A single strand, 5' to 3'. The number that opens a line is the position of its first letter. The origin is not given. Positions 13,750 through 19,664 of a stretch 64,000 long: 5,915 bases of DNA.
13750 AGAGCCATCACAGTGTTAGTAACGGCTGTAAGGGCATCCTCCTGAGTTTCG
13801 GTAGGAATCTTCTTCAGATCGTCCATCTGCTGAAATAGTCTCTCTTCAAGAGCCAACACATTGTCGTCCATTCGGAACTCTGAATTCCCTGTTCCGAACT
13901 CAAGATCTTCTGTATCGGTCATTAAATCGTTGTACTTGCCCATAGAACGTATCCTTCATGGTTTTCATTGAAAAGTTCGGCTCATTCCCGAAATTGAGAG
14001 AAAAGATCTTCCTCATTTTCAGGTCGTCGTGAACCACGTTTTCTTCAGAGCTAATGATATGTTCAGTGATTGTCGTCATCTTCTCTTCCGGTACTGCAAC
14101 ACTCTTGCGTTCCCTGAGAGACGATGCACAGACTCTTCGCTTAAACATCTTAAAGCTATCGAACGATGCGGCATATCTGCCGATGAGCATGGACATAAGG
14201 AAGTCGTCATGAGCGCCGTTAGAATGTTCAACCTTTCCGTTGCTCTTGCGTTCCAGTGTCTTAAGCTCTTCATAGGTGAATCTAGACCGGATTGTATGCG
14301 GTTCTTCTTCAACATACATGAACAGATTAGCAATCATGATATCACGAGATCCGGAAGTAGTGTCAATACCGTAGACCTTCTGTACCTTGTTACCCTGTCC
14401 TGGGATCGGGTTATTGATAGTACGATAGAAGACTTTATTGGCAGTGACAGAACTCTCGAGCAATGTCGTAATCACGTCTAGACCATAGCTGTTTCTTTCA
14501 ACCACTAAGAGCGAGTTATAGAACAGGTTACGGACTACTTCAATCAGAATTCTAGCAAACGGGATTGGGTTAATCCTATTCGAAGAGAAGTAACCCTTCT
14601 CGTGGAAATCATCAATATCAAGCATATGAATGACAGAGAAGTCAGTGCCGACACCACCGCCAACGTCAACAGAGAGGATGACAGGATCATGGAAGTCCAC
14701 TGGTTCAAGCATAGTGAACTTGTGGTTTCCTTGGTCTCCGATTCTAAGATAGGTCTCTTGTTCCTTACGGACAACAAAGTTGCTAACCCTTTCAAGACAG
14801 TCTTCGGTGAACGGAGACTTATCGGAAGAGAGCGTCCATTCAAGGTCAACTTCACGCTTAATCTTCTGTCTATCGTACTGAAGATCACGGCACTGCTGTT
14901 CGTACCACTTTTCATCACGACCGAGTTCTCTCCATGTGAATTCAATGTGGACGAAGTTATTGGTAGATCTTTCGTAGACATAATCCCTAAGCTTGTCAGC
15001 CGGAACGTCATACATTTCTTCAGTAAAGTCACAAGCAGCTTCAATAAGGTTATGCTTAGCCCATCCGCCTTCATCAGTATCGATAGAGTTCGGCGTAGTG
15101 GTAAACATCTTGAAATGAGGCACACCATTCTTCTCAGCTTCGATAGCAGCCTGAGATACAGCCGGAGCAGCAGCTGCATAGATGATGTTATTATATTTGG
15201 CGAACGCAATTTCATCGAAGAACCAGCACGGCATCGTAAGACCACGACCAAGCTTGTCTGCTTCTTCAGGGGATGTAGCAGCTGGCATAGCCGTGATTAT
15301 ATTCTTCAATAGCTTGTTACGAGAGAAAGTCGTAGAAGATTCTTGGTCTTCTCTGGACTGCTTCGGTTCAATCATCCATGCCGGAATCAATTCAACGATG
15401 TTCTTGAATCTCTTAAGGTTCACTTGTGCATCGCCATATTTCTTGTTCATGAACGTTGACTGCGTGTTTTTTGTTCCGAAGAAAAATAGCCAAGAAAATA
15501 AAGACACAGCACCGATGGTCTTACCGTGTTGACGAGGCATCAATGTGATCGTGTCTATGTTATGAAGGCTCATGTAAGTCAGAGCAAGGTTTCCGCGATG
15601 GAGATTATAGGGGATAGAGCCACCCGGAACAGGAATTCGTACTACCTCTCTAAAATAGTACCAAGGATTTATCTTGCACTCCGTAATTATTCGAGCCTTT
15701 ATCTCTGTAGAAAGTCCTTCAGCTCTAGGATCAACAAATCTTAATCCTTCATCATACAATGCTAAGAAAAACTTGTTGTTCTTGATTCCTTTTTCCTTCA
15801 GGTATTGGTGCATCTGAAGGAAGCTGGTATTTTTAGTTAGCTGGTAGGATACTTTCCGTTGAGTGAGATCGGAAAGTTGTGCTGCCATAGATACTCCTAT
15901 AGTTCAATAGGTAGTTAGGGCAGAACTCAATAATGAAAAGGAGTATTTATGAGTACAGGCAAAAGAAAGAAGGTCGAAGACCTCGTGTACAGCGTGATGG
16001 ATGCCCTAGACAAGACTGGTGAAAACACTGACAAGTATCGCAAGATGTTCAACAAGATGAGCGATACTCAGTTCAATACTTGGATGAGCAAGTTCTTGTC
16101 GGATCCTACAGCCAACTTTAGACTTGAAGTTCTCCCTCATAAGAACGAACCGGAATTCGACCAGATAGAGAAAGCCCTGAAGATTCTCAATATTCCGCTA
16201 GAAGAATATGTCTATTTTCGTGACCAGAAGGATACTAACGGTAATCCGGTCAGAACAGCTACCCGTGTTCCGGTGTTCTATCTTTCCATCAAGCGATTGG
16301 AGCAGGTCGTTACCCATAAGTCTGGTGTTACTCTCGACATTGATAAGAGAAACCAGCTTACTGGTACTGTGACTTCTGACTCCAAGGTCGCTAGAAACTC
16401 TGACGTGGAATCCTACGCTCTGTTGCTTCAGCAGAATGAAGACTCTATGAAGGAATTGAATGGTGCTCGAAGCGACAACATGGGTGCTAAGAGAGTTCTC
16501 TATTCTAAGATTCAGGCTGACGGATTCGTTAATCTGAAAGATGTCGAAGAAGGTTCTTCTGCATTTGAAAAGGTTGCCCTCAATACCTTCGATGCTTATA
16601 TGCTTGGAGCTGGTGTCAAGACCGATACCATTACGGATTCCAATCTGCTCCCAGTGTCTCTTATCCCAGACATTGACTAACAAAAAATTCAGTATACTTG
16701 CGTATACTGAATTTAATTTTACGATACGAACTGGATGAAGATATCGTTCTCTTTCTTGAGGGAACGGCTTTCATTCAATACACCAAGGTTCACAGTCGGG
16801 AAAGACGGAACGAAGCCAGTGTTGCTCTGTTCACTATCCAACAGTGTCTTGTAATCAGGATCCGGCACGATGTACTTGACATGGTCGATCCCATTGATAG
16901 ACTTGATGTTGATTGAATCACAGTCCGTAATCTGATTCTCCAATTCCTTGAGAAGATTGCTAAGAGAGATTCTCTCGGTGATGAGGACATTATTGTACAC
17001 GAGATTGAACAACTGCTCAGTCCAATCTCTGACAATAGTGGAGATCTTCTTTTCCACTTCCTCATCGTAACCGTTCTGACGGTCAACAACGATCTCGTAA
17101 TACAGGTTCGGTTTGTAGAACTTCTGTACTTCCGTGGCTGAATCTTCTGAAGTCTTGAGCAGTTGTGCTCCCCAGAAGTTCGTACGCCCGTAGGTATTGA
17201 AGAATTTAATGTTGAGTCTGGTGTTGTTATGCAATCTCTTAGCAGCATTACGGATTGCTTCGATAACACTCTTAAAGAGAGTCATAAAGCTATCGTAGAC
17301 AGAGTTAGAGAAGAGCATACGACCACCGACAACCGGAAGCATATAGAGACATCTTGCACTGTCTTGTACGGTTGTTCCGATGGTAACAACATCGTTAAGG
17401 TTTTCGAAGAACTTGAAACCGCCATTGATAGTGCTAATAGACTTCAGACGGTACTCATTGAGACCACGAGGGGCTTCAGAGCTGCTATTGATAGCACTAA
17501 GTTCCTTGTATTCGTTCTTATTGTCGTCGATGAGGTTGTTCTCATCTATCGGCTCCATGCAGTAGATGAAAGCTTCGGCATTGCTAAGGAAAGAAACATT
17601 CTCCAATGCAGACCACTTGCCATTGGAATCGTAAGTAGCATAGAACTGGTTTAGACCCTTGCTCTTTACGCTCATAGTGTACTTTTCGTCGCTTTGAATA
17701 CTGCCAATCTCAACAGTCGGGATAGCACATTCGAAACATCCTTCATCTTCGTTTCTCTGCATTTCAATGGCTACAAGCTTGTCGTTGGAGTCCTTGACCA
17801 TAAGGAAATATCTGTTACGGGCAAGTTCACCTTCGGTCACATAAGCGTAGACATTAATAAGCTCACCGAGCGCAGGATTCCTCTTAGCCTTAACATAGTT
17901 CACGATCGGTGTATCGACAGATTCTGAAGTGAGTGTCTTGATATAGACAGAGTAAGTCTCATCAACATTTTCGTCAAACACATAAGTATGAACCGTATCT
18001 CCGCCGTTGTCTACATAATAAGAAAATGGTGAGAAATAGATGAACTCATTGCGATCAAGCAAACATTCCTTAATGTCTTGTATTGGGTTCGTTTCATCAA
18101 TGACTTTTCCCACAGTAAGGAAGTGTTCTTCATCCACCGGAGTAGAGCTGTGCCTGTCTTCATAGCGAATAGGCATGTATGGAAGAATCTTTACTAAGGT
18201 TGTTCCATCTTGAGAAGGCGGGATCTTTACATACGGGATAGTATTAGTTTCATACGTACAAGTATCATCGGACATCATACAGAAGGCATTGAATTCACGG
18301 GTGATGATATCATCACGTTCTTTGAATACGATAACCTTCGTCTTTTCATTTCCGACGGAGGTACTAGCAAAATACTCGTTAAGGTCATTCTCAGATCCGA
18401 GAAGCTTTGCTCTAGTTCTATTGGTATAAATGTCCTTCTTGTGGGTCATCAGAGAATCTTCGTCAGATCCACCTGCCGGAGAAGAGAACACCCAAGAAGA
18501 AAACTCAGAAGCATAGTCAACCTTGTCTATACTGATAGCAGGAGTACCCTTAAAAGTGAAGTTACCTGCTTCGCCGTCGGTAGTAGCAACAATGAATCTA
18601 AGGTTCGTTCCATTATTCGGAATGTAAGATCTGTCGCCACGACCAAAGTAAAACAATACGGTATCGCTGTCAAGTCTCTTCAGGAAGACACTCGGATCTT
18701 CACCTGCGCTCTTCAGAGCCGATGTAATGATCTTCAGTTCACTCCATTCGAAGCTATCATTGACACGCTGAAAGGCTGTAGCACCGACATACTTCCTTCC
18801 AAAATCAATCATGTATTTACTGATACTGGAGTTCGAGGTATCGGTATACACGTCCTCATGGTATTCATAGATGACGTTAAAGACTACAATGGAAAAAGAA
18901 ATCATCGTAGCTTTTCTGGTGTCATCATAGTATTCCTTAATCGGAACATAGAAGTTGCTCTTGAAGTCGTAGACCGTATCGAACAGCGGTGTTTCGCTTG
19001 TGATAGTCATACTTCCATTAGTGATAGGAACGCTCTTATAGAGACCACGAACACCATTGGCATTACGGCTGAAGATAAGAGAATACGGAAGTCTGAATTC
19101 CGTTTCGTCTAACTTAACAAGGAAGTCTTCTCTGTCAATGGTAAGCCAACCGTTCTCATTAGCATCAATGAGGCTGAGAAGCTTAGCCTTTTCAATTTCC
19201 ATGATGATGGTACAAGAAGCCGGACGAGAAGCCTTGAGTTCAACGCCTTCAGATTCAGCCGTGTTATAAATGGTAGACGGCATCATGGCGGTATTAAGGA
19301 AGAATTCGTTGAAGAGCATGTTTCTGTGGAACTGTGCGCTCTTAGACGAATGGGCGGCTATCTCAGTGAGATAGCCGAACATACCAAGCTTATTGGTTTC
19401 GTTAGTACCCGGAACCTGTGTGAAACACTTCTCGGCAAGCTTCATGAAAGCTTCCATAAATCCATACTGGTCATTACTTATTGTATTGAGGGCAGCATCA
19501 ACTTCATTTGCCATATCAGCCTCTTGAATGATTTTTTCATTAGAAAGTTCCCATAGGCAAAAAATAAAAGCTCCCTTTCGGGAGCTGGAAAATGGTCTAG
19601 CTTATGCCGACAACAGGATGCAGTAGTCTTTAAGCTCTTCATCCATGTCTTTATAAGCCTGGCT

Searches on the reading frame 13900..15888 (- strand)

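Call 8: search_protein_families(library=pfam, proteins=[window:13900-15888:-], max_evalue=0.001)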
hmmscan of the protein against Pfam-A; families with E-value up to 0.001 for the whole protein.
window:13900-15888:- (662 aa): 0 families

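Call 50: search_protein_families(library=phrogs, proteins=[window:13900-15888:-], max_evalue=0.001)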
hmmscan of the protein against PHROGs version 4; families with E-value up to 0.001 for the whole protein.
window:13900-15888:- (662 aa): 4 families
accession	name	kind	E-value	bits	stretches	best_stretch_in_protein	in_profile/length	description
phrog_32359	-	head and packaging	8e-65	219.4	1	17-214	13-210/210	terminase large subunit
phrog_2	-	head and packaging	1.9e-45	156.9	2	16-196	75-216/807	terminase large subunit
phrog_24361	-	head and packaging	6.8e-09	36.7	1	450-571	18-135/162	terminase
phrog_5989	-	head and packaging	1.8e-06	28.3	1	68-236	114-269/347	terminase large subunit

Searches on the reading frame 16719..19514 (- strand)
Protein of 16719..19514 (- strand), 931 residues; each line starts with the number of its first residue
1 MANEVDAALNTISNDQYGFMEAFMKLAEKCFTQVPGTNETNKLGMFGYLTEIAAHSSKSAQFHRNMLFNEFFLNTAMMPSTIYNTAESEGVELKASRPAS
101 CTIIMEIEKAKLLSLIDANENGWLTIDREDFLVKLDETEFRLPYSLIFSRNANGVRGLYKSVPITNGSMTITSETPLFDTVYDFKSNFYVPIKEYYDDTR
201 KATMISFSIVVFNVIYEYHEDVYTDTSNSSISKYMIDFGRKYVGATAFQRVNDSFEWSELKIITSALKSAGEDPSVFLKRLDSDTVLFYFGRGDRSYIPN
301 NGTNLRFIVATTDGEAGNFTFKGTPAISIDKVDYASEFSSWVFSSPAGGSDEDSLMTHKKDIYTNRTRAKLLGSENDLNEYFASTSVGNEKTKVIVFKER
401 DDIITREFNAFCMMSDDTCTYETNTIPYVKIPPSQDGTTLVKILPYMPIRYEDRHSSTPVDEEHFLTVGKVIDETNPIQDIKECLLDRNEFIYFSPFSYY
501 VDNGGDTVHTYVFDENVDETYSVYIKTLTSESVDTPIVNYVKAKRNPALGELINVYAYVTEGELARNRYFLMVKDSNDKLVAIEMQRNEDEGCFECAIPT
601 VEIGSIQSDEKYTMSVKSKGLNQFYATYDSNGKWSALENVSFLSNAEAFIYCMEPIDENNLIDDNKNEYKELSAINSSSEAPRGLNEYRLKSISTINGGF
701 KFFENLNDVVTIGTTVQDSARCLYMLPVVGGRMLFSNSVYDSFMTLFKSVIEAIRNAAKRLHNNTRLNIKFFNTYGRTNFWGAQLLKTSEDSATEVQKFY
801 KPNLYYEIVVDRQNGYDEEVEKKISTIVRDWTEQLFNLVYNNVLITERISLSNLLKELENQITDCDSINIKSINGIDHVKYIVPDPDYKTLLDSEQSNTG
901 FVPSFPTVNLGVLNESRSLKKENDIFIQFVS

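Call 8: search_protein_families(library=pfam, proteins=[window:16719-19514:-], max_evalue=0.001)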
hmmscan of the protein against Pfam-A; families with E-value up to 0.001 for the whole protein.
window:16719-19514:- (931 aa): 0 families

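Call 50: search_protein_families(library=phrogs, proteins=[window:16719-19514:-], max_evalue=0.001)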
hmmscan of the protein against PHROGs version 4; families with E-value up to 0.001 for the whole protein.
window:16719-19514:- (931 aa): 2 families
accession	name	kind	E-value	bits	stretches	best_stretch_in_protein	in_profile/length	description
phrog_18960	-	unknown function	4e-44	151.9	1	9-908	6-877/904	-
phrog_219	-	tail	9.7e-10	38.6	1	47-111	39-103/598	baseplate wedge subunit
